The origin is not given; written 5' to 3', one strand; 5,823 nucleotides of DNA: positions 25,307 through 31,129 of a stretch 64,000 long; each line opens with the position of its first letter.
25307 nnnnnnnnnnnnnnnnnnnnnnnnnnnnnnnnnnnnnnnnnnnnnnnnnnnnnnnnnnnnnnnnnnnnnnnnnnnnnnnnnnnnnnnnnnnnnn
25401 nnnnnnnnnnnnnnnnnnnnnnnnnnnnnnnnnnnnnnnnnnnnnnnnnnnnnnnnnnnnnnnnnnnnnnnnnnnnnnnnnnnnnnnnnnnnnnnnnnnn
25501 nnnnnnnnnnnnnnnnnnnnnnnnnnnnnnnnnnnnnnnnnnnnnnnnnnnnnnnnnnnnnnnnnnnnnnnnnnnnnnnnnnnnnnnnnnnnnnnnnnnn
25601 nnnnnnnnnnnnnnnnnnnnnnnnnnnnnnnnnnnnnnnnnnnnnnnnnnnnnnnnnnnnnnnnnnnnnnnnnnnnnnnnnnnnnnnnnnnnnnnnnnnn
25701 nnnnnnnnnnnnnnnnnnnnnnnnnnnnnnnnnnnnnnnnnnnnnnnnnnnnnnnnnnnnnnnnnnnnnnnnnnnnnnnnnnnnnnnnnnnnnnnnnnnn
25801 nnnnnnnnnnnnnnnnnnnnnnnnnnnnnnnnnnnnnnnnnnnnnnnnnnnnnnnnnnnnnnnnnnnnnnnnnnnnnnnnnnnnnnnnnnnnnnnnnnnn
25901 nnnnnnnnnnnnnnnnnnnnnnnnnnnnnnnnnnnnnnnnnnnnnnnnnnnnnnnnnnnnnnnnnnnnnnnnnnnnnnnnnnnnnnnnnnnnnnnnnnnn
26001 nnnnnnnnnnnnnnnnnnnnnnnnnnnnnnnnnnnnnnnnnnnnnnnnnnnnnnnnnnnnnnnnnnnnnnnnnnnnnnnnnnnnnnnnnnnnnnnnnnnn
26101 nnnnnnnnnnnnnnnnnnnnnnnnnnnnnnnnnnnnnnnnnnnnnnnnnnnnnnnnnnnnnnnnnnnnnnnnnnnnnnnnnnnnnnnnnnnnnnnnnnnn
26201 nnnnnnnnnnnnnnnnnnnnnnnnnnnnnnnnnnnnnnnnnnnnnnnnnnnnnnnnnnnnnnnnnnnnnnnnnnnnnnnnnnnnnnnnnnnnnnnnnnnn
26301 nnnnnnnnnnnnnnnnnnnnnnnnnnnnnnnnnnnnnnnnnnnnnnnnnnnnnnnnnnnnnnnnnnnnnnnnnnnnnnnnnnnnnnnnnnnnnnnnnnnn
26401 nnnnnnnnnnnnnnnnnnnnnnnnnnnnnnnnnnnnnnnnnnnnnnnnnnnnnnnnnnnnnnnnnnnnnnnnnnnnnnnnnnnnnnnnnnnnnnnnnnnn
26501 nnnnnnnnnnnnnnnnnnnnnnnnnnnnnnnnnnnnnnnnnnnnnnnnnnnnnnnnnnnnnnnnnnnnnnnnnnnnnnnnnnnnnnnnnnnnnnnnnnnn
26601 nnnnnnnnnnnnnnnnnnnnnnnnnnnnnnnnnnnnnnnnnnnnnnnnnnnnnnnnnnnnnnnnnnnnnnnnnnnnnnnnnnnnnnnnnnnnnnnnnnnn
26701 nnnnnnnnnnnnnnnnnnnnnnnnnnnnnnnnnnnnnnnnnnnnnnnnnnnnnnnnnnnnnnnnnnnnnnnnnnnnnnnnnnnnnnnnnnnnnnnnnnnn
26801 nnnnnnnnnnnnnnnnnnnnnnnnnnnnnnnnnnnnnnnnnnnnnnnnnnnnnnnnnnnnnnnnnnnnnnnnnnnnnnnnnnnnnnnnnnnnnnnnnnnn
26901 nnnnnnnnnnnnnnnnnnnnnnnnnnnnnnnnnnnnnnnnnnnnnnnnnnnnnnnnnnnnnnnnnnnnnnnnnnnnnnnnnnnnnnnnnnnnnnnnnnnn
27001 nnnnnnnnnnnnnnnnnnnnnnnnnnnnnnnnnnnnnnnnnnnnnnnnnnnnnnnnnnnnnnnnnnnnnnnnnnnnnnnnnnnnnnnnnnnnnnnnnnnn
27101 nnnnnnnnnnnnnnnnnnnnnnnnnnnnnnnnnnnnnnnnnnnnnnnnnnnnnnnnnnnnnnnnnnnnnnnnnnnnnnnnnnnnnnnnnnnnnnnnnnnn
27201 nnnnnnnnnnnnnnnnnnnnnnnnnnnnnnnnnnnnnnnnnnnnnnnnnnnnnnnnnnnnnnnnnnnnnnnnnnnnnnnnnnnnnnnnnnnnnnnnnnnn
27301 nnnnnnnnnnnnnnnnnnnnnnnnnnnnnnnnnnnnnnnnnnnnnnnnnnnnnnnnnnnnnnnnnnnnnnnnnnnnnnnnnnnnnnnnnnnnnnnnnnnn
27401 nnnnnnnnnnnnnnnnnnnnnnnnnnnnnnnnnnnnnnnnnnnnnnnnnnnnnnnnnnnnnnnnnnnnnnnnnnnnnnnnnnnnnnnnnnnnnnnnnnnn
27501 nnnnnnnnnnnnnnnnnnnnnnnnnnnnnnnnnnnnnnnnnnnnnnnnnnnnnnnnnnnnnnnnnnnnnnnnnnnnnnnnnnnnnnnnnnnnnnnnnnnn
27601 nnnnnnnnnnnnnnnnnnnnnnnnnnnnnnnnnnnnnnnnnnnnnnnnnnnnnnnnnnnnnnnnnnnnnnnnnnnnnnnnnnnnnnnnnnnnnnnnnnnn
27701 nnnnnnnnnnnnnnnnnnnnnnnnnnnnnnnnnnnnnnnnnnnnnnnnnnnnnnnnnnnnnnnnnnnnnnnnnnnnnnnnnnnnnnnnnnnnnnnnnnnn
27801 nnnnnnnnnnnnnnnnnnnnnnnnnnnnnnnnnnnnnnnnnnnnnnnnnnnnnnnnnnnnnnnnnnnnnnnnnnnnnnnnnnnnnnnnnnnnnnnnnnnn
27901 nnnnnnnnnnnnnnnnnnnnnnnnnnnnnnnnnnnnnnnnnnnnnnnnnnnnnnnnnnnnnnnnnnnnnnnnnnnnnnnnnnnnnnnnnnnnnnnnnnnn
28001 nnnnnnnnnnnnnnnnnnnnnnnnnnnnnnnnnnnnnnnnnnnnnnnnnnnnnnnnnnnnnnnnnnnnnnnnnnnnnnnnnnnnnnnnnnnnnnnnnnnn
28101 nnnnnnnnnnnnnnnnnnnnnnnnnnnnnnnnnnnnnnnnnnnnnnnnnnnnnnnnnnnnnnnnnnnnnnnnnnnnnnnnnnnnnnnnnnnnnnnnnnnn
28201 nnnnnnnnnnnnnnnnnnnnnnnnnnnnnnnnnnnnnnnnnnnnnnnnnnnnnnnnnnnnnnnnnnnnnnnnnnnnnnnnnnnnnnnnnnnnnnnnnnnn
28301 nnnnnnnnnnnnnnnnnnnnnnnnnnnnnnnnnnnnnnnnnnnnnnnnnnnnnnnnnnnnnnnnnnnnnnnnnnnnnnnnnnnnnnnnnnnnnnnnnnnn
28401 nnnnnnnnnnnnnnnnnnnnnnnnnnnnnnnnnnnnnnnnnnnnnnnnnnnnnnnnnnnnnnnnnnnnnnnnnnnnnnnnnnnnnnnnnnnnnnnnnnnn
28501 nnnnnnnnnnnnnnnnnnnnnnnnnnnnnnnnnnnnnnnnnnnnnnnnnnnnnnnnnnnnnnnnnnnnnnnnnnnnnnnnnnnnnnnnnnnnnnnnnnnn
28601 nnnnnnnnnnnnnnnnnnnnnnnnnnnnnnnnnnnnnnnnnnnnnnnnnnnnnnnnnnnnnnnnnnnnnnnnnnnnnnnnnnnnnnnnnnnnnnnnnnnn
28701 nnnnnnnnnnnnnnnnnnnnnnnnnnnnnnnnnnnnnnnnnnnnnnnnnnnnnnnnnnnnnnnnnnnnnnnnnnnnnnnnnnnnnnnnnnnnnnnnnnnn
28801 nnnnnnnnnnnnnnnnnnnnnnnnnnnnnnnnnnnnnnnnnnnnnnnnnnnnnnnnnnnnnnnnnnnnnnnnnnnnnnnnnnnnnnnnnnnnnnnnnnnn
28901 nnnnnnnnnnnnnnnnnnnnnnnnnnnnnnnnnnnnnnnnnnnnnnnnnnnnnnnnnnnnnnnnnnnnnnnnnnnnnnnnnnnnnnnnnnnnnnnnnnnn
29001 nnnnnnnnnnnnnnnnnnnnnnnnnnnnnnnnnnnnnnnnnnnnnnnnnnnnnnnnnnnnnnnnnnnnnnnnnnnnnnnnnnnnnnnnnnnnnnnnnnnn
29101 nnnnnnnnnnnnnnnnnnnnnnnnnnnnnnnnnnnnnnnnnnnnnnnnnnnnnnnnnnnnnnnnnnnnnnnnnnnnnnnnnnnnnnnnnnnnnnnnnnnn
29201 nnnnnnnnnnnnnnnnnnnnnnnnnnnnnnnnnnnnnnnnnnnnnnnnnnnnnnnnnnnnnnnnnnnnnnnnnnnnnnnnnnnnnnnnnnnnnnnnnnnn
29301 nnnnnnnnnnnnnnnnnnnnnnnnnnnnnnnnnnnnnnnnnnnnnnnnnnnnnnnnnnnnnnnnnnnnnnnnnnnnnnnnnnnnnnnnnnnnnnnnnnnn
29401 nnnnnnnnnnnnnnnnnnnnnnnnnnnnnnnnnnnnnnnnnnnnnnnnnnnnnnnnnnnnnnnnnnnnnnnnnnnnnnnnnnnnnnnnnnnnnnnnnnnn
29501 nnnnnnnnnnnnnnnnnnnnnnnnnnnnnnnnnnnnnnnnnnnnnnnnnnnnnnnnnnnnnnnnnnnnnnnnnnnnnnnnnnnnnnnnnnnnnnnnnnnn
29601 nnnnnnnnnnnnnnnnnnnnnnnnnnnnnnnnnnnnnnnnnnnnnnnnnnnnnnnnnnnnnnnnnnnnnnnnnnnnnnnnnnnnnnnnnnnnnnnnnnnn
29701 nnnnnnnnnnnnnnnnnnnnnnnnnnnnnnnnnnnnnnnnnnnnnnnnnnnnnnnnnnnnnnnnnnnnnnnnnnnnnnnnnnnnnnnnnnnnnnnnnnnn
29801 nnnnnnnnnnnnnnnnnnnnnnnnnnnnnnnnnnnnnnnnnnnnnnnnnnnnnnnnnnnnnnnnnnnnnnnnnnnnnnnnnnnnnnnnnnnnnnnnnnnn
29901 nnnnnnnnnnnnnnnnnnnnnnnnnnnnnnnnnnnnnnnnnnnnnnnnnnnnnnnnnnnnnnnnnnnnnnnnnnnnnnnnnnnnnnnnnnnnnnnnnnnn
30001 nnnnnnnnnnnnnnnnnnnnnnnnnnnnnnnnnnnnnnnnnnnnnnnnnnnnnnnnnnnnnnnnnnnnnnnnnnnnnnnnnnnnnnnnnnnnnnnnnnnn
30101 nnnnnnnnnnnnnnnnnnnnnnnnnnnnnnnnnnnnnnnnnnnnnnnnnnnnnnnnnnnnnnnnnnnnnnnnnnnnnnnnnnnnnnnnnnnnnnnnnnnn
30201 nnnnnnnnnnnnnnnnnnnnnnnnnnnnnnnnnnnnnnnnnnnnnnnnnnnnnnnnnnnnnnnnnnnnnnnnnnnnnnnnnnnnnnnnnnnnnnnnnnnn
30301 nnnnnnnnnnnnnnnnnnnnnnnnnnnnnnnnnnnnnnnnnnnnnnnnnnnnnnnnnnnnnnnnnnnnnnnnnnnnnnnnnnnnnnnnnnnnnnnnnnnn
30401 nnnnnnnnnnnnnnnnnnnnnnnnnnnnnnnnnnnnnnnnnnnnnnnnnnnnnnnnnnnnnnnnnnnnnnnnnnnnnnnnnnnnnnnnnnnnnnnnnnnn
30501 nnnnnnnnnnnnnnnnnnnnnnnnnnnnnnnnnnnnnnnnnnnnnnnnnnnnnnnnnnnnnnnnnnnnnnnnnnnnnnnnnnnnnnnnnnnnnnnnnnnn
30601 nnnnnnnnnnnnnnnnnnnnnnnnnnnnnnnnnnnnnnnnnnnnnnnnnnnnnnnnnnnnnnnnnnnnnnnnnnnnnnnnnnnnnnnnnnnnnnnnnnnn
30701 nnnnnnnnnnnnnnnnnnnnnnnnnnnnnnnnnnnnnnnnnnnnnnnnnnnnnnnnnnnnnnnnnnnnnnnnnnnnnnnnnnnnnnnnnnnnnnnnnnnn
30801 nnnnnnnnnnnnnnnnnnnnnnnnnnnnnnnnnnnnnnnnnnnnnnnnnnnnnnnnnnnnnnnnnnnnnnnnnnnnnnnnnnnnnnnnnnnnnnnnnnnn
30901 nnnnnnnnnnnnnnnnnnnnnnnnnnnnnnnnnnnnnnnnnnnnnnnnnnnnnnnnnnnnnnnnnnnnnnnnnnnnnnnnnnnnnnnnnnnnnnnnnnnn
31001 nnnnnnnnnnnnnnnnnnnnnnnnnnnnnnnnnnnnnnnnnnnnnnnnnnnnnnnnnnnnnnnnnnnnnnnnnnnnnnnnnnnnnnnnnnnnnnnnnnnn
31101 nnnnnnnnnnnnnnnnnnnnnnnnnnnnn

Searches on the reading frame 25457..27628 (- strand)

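Call 14: search_protein_families(library=pfam, proteins=[window:25457-27628:-], max_evalue=0.000001)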
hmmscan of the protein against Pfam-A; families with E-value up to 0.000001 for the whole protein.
window:25457-27628:- (723 aa): 6 families
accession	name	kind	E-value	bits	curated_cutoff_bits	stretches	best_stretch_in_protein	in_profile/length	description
PF09334.17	tRNA-synt_1g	-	4e-156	520.1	20.1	1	16-408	1-390/391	tRNA synthetases class I (M)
PF01588.26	tRNA_bind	-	3e-24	85.4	27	1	571-663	1-95/96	Putative tRNA binding domain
PF00133.28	tRNA-synt_1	-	3.1e-21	76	22.7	1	12-259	21-250/414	tRNA synthetases class I (I, L, M and V)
PF08264.19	Anticodon_1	-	2.4e-16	60.4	25.1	1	429-540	1-112/148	Anticodon-binding domain of tRNA ligase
PF19303.5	Anticodon_3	-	4e-13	49.9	23.5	1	419-554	1-136/152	Anticodon binding domain of methionyl tRNA ligase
PF01406.26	tRNA-synt_1e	-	1.2e-09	38.5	27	0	14-133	8-125/301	tRNA synthetases class I (C) catalytic domain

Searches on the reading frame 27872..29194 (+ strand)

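Call 14: search_protein_families(library=pfam, proteins=[window:27872-29194:+], max_evalue=0.000001)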
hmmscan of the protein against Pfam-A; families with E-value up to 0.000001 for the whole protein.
window:27872-29194:+ (440 aa): 2 families
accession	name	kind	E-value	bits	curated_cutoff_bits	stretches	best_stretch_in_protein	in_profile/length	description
PF13662.12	Toprim_4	-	2.1e-09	37.9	25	1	173-234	2-72/85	Toprim domain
PF01751.28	Toprim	-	1e-07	32.4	23.1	1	174-251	2-94/96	Toprim domain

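Call 38: search_protein_families(library=ncbifam, proteins=[window:27872-29194:+], max_evalue=1e-10)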
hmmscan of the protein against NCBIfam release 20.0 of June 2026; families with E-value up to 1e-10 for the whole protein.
window:27872-29194:+ (440 aa): 1 family
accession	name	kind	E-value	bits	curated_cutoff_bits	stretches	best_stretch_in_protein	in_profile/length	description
NF003108.1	PRK04031.1-1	equivalog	2.7e-160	534.2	300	1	9-435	1-419/419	DNA primase DnaG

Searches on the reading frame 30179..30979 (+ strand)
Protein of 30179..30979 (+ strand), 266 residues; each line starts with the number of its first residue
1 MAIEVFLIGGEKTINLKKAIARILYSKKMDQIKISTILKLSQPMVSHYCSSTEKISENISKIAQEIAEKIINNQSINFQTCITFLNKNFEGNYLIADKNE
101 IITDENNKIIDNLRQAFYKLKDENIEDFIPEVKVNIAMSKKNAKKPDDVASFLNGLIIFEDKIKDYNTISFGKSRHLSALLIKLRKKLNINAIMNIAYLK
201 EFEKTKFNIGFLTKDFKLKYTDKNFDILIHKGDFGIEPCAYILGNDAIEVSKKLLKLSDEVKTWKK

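Call 14: search_protein_families(library=pfam, proteins=[window:30179-30979:+], max_evalue=0.000001)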
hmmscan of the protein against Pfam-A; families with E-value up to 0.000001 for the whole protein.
window:30179-30979:+ (266 aa): 1 family
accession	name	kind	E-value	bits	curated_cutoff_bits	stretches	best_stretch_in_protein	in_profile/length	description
PF10120.14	ThiN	-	6.8e-27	94.6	25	1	112-255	1-164/165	Thiamine-phosphate synthase ThiN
